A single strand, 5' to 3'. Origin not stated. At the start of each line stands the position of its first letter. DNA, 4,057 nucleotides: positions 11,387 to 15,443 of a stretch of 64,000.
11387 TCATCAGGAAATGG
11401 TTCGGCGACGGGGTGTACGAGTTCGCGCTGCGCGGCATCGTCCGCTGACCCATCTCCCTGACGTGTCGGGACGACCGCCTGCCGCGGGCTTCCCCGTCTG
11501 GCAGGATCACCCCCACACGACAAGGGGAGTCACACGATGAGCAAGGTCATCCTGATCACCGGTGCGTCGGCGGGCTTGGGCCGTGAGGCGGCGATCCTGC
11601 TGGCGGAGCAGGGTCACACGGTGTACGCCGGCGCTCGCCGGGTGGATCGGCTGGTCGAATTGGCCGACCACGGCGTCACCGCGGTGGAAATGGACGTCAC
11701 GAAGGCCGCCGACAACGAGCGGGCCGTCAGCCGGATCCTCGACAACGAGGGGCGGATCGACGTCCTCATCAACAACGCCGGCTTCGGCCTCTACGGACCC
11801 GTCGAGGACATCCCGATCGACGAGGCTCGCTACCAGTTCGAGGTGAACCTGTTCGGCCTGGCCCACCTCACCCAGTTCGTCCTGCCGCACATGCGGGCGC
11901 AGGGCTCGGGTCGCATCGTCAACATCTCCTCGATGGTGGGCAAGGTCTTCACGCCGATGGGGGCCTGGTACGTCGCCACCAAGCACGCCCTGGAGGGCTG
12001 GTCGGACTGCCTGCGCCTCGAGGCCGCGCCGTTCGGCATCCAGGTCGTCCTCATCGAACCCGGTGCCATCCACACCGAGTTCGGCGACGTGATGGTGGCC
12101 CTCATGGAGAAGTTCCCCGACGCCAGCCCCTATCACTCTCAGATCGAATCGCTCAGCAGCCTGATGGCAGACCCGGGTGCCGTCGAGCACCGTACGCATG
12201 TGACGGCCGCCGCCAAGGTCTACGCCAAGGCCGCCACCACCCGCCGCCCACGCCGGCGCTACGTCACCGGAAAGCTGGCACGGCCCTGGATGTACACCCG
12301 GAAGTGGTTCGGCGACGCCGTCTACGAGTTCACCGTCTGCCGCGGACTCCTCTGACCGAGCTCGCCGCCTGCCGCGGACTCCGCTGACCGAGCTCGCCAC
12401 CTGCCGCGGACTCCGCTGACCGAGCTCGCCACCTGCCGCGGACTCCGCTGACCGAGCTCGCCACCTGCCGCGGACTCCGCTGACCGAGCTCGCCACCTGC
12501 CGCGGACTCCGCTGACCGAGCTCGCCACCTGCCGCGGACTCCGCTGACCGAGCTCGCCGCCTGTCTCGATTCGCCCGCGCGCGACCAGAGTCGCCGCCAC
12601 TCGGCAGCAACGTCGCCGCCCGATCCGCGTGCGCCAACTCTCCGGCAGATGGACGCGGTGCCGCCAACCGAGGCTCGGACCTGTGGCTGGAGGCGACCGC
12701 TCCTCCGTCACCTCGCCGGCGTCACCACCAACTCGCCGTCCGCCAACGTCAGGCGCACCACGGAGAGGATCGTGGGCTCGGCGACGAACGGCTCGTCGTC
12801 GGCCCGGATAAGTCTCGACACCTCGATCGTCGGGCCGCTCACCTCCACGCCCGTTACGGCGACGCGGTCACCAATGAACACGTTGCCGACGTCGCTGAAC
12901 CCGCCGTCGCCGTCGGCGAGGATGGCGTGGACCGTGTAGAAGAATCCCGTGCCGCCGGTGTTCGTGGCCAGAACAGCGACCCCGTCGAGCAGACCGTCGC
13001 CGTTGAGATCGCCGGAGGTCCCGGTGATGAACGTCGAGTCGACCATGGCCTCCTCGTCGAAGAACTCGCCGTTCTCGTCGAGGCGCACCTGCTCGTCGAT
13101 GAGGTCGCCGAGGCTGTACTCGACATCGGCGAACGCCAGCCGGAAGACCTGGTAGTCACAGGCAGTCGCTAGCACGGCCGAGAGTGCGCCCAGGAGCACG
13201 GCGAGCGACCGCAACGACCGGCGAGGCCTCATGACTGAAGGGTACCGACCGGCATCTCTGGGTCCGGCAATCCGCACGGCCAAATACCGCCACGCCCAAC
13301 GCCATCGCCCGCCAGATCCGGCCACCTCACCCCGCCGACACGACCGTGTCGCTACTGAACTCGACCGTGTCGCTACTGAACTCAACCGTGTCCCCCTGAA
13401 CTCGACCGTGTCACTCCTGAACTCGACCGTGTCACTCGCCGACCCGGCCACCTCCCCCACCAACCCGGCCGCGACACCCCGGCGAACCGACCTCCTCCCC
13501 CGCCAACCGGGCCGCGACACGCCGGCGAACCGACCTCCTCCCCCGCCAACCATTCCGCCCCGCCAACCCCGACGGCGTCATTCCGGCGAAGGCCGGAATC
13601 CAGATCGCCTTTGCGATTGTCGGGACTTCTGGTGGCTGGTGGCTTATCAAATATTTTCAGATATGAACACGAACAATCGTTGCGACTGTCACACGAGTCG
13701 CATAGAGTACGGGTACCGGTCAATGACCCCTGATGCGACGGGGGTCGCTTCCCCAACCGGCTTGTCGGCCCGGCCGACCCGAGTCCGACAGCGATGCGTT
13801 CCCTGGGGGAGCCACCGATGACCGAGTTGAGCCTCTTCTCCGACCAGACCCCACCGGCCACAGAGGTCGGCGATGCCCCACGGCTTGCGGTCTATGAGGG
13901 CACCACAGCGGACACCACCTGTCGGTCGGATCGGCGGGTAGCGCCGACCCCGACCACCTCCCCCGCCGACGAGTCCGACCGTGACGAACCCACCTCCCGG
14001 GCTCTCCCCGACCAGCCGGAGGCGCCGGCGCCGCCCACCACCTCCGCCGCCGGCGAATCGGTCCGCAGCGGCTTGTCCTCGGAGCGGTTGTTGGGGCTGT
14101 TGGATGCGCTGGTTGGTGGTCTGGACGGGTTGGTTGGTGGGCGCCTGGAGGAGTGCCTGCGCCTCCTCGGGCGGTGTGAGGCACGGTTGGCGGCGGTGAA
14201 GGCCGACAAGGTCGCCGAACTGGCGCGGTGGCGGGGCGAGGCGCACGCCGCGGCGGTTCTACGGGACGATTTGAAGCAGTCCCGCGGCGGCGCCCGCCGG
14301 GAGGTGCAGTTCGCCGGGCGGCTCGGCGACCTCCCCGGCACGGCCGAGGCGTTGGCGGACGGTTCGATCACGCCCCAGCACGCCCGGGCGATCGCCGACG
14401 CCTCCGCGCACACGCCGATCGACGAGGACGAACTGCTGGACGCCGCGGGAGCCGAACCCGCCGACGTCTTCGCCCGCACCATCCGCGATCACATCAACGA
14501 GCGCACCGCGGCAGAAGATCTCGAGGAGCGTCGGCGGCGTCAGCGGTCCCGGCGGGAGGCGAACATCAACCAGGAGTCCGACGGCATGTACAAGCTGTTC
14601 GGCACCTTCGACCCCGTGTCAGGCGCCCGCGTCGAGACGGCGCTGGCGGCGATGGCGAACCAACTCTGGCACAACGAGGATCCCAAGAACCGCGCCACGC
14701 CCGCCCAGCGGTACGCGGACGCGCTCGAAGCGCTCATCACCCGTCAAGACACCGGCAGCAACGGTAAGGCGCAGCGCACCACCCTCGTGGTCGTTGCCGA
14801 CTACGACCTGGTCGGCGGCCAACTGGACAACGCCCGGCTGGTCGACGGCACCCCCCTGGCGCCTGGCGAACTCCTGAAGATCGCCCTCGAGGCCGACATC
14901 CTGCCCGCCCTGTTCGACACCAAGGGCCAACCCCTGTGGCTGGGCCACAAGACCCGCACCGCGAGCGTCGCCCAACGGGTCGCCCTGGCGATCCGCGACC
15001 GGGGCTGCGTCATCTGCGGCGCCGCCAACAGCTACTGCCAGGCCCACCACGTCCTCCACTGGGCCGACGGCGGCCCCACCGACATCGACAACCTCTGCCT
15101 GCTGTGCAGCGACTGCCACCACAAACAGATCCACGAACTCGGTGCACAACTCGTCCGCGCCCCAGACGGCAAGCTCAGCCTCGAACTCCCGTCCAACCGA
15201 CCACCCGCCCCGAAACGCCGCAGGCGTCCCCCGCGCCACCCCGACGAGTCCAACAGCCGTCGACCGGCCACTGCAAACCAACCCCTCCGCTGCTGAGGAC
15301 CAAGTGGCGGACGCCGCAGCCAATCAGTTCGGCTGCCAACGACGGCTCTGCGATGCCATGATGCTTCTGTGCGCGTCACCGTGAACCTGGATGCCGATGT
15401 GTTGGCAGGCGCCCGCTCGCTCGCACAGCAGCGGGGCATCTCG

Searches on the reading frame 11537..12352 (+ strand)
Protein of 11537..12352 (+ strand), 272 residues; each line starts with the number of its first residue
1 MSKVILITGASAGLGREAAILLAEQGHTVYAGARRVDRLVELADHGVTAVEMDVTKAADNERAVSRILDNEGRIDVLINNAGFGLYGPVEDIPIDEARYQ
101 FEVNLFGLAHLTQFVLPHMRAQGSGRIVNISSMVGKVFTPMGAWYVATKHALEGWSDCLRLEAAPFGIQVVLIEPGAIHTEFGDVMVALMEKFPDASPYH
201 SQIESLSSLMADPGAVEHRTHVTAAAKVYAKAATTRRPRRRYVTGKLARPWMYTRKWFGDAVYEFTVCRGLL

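Call 75: search_protein_families(library=pfam, proteins=[window:11537-12352:+], max_evalue=0.001)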
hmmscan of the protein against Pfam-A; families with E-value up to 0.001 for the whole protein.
window:11537-12352:+ (272 aa): 6 families
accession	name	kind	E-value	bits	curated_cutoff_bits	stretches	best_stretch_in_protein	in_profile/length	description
PF00106.31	adh_short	-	2.5e-49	167.9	26.6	1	3-182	1-186/195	short chain dehydrogenase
PF13561.12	adh_short_C2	-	8.8e-35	120.8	27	1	9-186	1-184/236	Enoyl-(Acyl carrier protein) reductase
PF08659.16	KR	-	9.6e-10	39.1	22.6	1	5-160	3-164/180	KR domain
PF13460.12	NAD_binding_10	-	5.4e-07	30.1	27.2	1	9-135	1-102/184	NAD(P)H-binding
PF01370.27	Epimerase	-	9.6e-06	25.6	20.9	1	5-137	1-122/240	NAD dependent epimerase/dehydratase family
PF08643.16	DUF1776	-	0.00061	19.7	25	1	77-179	97-200/294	Fungal family of unknown function (DUF1776)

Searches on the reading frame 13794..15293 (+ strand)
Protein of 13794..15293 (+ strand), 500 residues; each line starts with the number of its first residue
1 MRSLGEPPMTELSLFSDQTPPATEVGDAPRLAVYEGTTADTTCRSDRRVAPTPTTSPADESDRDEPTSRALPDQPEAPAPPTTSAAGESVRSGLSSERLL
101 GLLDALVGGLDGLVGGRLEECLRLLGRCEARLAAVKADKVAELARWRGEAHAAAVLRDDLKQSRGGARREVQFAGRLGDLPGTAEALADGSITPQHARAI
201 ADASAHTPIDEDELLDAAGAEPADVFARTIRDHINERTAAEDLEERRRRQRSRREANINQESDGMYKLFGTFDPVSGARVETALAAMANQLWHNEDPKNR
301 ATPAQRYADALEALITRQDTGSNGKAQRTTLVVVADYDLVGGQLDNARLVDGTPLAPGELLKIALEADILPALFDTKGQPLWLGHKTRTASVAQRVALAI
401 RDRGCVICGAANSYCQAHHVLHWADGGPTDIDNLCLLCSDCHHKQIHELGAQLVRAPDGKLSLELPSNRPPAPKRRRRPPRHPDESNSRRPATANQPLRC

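Call 75: search_protein_families(library=pfam, proteins=[window:13794-15293:+], max_evalue=0.001)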
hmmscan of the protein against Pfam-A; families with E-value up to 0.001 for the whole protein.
window:13794-15293:+ (500 aa): 2 families
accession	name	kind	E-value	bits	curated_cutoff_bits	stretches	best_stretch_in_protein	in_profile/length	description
PF02720.22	DUF222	-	3.9e-23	82.7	24.4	1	128-402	10-306/306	Domain of unknown function (DUF222)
PF01844.29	HNH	-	1.2e-07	32.2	21.4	1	405-444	1-43/47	HNH endonuclease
